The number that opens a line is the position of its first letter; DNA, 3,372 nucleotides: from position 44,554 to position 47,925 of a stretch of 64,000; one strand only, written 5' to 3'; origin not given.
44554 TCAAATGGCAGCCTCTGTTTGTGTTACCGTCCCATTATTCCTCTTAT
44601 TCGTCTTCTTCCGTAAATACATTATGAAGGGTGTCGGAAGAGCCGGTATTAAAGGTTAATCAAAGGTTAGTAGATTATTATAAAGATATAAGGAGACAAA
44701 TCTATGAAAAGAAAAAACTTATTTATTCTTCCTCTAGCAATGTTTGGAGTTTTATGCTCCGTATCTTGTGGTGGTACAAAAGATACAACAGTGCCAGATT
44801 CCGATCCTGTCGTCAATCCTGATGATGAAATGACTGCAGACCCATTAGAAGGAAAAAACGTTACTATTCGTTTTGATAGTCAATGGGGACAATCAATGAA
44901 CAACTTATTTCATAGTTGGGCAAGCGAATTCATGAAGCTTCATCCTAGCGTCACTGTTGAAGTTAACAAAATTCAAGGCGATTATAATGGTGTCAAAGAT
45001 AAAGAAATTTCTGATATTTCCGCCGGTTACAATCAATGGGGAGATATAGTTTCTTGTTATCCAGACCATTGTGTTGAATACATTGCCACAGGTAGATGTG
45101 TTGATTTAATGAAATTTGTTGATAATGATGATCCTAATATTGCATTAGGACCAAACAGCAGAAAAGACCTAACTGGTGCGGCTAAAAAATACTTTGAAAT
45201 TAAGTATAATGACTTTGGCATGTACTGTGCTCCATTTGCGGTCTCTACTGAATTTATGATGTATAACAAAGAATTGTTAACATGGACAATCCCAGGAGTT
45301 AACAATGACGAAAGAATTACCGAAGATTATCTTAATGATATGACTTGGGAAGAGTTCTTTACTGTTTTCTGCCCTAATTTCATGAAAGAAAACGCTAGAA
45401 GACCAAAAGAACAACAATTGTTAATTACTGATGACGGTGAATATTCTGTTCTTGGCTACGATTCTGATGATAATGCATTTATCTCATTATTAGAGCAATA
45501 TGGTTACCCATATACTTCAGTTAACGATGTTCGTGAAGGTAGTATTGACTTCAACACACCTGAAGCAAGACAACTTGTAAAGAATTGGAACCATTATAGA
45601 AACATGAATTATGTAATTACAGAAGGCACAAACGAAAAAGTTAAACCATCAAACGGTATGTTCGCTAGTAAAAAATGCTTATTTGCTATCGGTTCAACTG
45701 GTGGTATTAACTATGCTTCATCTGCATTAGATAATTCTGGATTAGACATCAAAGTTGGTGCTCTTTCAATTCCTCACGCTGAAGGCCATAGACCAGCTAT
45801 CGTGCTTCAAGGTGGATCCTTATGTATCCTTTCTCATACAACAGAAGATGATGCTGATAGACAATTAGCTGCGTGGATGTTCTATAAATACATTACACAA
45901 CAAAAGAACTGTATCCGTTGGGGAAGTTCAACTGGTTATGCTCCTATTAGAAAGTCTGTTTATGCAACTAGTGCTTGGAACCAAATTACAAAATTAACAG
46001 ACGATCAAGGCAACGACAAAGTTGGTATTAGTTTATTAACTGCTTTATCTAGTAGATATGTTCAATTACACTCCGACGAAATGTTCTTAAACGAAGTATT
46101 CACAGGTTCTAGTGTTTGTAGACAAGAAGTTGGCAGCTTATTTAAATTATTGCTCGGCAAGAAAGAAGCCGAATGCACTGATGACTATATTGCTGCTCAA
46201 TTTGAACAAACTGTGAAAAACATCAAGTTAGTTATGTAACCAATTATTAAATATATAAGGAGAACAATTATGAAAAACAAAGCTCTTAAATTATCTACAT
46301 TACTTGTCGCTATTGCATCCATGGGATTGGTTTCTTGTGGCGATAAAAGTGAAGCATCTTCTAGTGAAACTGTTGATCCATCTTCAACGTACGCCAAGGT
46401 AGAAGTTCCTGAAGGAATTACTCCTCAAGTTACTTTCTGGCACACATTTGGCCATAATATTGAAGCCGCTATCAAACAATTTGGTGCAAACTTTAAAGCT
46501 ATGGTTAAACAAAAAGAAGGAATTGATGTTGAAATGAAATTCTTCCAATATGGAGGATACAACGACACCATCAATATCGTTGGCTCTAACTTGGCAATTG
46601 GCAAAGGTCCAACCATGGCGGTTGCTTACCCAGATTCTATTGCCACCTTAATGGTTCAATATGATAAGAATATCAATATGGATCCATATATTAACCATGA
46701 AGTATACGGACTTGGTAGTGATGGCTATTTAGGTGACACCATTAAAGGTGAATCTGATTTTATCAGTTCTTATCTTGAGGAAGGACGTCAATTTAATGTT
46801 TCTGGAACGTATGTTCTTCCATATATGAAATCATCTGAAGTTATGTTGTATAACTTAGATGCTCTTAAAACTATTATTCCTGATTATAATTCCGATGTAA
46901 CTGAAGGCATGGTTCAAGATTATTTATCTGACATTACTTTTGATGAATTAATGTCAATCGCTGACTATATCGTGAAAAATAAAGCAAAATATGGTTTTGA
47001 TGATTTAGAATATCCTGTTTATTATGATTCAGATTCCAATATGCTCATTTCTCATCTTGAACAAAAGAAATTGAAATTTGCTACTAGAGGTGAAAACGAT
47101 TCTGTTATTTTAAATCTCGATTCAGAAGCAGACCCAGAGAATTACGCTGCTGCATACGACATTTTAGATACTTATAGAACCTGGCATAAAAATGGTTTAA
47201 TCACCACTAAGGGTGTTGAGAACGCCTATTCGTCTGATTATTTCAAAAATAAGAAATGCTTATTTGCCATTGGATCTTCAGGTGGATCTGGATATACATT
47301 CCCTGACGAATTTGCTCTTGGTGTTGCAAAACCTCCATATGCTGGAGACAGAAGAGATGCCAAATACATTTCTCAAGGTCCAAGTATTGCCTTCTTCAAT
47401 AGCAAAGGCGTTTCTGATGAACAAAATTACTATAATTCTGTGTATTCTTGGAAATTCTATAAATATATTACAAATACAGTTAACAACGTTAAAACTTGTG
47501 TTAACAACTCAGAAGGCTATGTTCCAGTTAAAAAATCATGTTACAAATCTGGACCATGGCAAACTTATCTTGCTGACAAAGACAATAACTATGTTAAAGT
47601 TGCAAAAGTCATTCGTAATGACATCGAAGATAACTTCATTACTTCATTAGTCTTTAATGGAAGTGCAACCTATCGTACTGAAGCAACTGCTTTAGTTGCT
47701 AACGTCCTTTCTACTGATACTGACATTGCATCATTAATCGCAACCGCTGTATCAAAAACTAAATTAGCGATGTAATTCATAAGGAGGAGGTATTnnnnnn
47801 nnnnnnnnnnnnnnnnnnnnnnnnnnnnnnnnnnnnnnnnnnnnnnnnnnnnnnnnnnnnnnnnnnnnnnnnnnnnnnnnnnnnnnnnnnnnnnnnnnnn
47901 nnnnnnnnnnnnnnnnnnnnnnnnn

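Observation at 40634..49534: ABC importer cassette fused to a surface SNase-type nuclease lipoprotein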

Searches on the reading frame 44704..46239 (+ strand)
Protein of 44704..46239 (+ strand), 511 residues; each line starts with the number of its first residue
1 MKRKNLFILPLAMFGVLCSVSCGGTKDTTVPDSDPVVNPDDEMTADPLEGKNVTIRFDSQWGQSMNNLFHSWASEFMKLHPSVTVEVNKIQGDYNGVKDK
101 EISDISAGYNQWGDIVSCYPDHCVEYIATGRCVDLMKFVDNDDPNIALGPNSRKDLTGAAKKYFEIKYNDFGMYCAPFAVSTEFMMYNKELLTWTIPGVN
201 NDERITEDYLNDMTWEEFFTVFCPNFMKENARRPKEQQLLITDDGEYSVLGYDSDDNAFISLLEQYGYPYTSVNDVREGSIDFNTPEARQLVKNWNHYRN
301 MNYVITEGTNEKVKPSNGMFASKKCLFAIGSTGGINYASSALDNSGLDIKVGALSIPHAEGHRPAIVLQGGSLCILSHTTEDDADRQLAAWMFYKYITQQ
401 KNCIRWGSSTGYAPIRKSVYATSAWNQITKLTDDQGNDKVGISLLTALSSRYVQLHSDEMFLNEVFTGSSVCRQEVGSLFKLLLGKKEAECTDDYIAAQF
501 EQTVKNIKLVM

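Call 3: search_protein_families(library=pfam, proteins=[window:44704-46239:+], max_evalue=0.01)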
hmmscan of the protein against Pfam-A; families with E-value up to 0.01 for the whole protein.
window:44704-46239:+ (511 aa): 2 families
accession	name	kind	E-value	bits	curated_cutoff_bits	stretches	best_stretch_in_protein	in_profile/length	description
PF13416.11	SBP_bac_8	-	3.3e-28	99.7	27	1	72-427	2-273/279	Bacterial extracellular solute-binding protein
PF01547.30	SBP_bac_1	-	6.4e-09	36.7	26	1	69-393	10-301/307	Bacterial extracellular solute-binding protein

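Call 4: search_protein_families(library=ncbifam, proteins=[window:44704-46239:+], max_evalue=0.01)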
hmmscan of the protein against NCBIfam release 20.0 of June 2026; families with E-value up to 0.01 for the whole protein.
window:44704-46239:+ (511 aa): 2 families
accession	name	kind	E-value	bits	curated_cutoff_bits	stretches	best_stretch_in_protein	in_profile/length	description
NF045826.1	lipo_P68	equivalog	0.00048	18.7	200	0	6-194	6-175/669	P68 family surface lipoprotein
NF008211.0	PRK10974.1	equivalog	0.0037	15.9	411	1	278-422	222-358/439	sn-glycerol-3-phosphate ABC transporter substrate-binding protein UgpB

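Call 12: search_solved_structures(query=window:44704-46236:+, max_evalue=0.1)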
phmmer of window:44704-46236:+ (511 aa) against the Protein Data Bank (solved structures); distinct sequences matched with E-value up to 0.1: 8.
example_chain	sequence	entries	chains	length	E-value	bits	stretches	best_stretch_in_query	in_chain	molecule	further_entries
6r1b_D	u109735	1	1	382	0.006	18.4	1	320-420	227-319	Putative Sn-glycerol-3-phosphate-binding lipoprotein UgpB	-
6r1b_C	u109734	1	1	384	0.0061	18.4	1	320-420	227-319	Putative Sn-glycerol-3-phosphate-binding lipoprotein UgpB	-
6r1b_A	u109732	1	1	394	0.0071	18.2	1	320-420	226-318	Putative Sn-glycerol-3-phosphate-binding lipoprotein UgpB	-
6r1b_B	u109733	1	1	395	0.0072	18.1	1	320-420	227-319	Putative Sn-glycerol-3-phosphate-binding lipoprotein UgpB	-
1eu8_A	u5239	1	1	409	0.0084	17.9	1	342-422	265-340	TREHALOSE/MALTOSE BINDING PROTEIN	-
4mfi_A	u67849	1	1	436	0.0091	17.8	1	320-420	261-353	Sn-glycerol-3-phosphate ABC transporter substrate-binding protein UspB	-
6x84_A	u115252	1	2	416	0.032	16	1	266-421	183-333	sn-glycerol-3-phosphate-binding periplasmic protein UgpB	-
4aq4_A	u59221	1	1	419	0.039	15.7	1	266-421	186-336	SN-GLYCEROL-3-PHOSPHATE-BINDING PERIPLASMIC PROTEIN UGPB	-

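Call 77: search_solved_structures(query=A4, max_evalue=0.001)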
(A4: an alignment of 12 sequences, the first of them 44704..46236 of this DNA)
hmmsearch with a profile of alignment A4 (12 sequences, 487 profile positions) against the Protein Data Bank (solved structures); distinct sequences matched with E-value up to 0.001: 37.
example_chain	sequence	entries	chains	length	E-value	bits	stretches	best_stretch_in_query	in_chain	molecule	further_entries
7c0x_A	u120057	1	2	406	3.6e-16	62.2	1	296-413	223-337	Sugar ABC transporter, periplasmic sugar-binding protein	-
7c0f_A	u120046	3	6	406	4.1e-16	62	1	296-413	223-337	Sugar ABC transporter, periplasmic sugar-binding protein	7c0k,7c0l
7c0v_A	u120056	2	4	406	9e-16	60.9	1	297-413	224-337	Sugar ABC transporter, periplasmic sugar-binding protein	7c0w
7c0t_A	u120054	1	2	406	9.7e-16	60.8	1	296-413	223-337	Sugar ABC transporter, periplasmic sugar-binding protein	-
4mfi_A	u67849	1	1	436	2.2e-15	59.6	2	298-429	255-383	Sn-glycerol-3-phosphate ABC transporter substrate-binding protein UspB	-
7c0u_A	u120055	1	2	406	3.1e-15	59.1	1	296-413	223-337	Sugar ABC transporter, periplasmic sugar-binding protein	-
7c0r_A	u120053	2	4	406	3.3e-15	59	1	296-413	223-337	Sugar ABC transporter, periplasmic sugar-binding protein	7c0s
7c0o_A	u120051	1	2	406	3.6e-15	58.9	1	296-413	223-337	Sugar ABC transporter, periplasmic sugar-binding protein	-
7c0y_A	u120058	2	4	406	8.2e-15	57.7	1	296-413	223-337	Sugar ABC transporter, periplasmic sugar-binding protein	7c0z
6x84_A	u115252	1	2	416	1e-14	57.4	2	262-403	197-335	sn-glycerol-3-phosphate-binding periplasmic protein UgpB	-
7c14_A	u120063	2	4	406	1e-14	57.4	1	296-413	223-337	Sugar ABC transporter, periplasmic sugar-binding protein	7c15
4aq4_A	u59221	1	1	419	1.2e-14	57.2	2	262-403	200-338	SN-GLYCEROL-3-PHOSPHATE-BINDING PERIPLASMIC PROTEIN UGPB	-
7c16_A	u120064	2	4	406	1.8e-14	56.6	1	297-413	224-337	Sugar ABC transporter, periplasmic sugar-binding protein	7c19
9xf5_A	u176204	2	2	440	2e-12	49.9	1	2-173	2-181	ABC transporter substrate-binding protein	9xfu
6r1b_B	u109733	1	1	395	2.6e-12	49.5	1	298-429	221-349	Putative Sn-glycerol-3-phosphate-binding lipoprotein UgpB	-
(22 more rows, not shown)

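Call 87: search_protein_families(library=ncbifam, alignment_id=A4, max_evalue=0.001)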
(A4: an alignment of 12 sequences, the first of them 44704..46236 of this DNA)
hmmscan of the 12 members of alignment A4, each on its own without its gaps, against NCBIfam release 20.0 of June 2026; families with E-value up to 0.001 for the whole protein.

A. member 1, window:44704-46236:+ (511 aa): 1 family
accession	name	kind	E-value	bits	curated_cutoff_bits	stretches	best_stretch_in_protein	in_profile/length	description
NF045826.1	lipo_P68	equivalog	0.00048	18.7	200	0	6-194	6-175/669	P68 family surface lipoprotein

B. families by the number of members that match (of 12 scanned): 2 families
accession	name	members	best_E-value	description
NF045826.1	lipo_P68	8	1.3e-11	P68 family surface lipoprotein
NF008211.0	PRK10974.1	7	1.5e-09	sn-glycerol-3-phosphate ABC transporter substrate-binding protein UgpB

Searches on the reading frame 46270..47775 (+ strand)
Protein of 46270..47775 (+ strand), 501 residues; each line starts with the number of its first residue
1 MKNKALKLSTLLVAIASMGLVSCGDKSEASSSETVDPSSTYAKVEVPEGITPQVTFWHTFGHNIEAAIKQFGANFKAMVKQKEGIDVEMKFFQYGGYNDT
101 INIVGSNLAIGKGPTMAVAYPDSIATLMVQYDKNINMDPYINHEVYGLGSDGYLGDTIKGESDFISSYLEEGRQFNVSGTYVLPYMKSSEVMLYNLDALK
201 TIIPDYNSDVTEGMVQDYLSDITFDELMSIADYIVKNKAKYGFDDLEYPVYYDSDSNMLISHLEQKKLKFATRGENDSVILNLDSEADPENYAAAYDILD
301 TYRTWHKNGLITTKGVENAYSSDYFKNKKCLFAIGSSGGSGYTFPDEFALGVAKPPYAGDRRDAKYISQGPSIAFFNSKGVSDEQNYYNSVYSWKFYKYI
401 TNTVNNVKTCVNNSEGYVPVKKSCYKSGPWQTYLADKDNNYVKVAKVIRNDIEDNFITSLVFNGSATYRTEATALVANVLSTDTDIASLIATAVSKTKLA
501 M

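Call 3: search_protein_families(library=pfam, proteins=[window:46270-47775:+], max_evalue=0.01)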
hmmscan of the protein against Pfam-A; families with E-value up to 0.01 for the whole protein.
window:46270-47775:+ (501 aa): 0 families

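Call 4: search_protein_families(library=ncbifam, proteins=[window:46270-47775:+], max_evalue=0.01)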
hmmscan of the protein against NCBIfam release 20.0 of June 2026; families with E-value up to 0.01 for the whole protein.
window:46270-47775:+ (501 aa): 1 family
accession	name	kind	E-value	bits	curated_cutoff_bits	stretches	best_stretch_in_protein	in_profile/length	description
NF045826.1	lipo_P68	equivalog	8.6e-11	41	200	1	1-203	1-177/669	P68 family surface lipoprotein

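Call 13: search_solved_structures(query=window:46270-47772:+, max_evalue=1)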
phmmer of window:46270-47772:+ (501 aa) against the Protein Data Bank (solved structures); distinct sequences matched with E-value up to 1: 13.
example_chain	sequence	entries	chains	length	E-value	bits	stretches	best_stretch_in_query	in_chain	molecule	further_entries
7c0y_A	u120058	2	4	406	0.00056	22.1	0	315-444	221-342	Sugar ABC transporter, periplasmic sugar-binding protein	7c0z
7c0x_A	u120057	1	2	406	0.00057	22.1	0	315-444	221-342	Sugar ABC transporter, periplasmic sugar-binding protein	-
7c0f_A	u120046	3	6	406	0.00064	22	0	314-444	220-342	Sugar ABC transporter, periplasmic sugar-binding protein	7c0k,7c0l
7c0u_A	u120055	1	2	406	0.0013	21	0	314-444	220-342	Sugar ABC transporter, periplasmic sugar-binding protein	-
7c16_A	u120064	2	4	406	0.0015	20.7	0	56-127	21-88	Sugar ABC transporter, periplasmic sugar-binding protein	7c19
7c0t_A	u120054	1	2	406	0.0015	20.7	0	314-444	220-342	Sugar ABC transporter, periplasmic sugar-binding protein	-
7c0v_A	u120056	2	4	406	0.0019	20.4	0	56-127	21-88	Sugar ABC transporter, periplasmic sugar-binding protein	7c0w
7c0o_A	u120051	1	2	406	0.0023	20.2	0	314-444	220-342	Sugar ABC transporter, periplasmic sugar-binding protein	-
7c0r_A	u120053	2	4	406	0.003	19.8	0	314-444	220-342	Sugar ABC transporter, periplasmic sugar-binding protein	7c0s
7c14_A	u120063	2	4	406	0.0039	19.4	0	56-127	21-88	Sugar ABC transporter, periplasmic sugar-binding protein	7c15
6r1b_A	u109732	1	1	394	0.02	17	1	332-442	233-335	Putative Sn-glycerol-3-phosphate-binding lipoprotein UgpB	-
6r1b_B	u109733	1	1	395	0.02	17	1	332-442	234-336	Putative Sn-glycerol-3-phosphate-binding lipoprotein UgpB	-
4mfi_A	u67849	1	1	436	0.027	16.6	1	332-442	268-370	Sn-glycerol-3-phosphate ABC transporter substrate-binding protein UspB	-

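Call 51: search_protein_families(library=pfam, proteins=[window:46270-47775:+], max_evalue=5)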
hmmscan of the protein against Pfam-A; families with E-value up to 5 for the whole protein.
window:46270-47775:+ (501 aa): 2 families
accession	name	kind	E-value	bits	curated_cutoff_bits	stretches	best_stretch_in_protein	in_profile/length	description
PF06480.20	FtsH_ext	-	0.14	12.9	25.5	1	426-496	27-94/103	FtsH Extracellular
PF01851.28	PC_rep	-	0.41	11.6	21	0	14-28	2-16/35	Proteasome/cyclosome repeat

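Call 76: search_solved_structures(query=A3, max_evalue=0.001)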
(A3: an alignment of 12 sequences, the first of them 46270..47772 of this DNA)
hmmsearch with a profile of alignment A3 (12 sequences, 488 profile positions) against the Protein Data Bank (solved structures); distinct sequences matched with E-value up to 0.001: 17.
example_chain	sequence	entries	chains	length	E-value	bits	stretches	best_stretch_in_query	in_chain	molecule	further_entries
7c0x_A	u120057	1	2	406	5.4e-18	68.1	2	302-430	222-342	Sugar ABC transporter, periplasmic sugar-binding protein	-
7c0f_A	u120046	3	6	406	6.2e-18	68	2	302-430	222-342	Sugar ABC transporter, periplasmic sugar-binding protein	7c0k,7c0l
7c0t_A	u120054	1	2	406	1.4e-17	66.8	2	302-430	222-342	Sugar ABC transporter, periplasmic sugar-binding protein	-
7c0v_A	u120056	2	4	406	1.9e-17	66.3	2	317-430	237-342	Sugar ABC transporter, periplasmic sugar-binding protein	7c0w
7c0y_A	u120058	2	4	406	3.5e-17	65.5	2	305-430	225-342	Sugar ABC transporter, periplasmic sugar-binding protein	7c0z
7c0u_A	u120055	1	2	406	3.8e-17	65.3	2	302-430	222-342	Sugar ABC transporter, periplasmic sugar-binding protein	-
7c0r_A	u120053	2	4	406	4.5e-17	65.1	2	302-430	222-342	Sugar ABC transporter, periplasmic sugar-binding protein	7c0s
7c0o_A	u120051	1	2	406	4.5e-17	65.1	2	302-430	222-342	Sugar ABC transporter, periplasmic sugar-binding protein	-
7c16_A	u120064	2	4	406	8.2e-17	64.2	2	32-114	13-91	Sugar ABC transporter, periplasmic sugar-binding protein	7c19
7c14_A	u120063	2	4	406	1.1e-16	63.9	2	32-114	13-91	Sugar ABC transporter, periplasmic sugar-binding protein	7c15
4aq4_A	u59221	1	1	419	2.4e-09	39.6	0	253-481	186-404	SN-GLYCEROL-3-PHOSPHATE-BINDING PERIPLASMIC PROTEIN UGPB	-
6x84_A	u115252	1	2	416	3.3e-09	39.2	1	37-481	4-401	sn-glycerol-3-phosphate-binding periplasmic protein UgpB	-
7c1b_A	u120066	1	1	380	1.2e-08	37.3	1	323-430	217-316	Sugar ABC transporter, periplasmic sugar-binding protein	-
9lff_A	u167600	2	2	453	1.9e-07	33.3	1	27-423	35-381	SN-glycerol-3-phophate ABC transporter, periplasmic SN-glycerol-3-phosphate-binding protei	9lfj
4mfi_A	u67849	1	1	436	0.00049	22.1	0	371-424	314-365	Sn-glycerol-3-phosphate ABC transporter substrate-binding protein UspB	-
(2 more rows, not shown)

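Call 86: search_protein_families(library=ncbifam, alignment_id=A3, max_evalue=0.001)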
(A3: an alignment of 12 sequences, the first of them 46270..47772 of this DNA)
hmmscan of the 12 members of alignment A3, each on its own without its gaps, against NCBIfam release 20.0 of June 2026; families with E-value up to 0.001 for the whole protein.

A. member 1, window:46270-47772:+ (501 aa): 1 family
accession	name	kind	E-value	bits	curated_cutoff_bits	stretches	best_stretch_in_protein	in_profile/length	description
NF045826.1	lipo_P68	equivalog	8.6e-11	41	200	1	1-203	1-177/669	P68 family surface lipoprotein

B. families by the number of members that match (of 12 scanned): 2 families
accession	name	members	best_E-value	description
NF045826.1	lipo_P68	12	8.8e-18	P68 family surface lipoprotein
NF008211.0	PRK10974.1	7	2.4e-14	sn-glycerol-3-phosphate ABC transporter substrate-binding protein UgpB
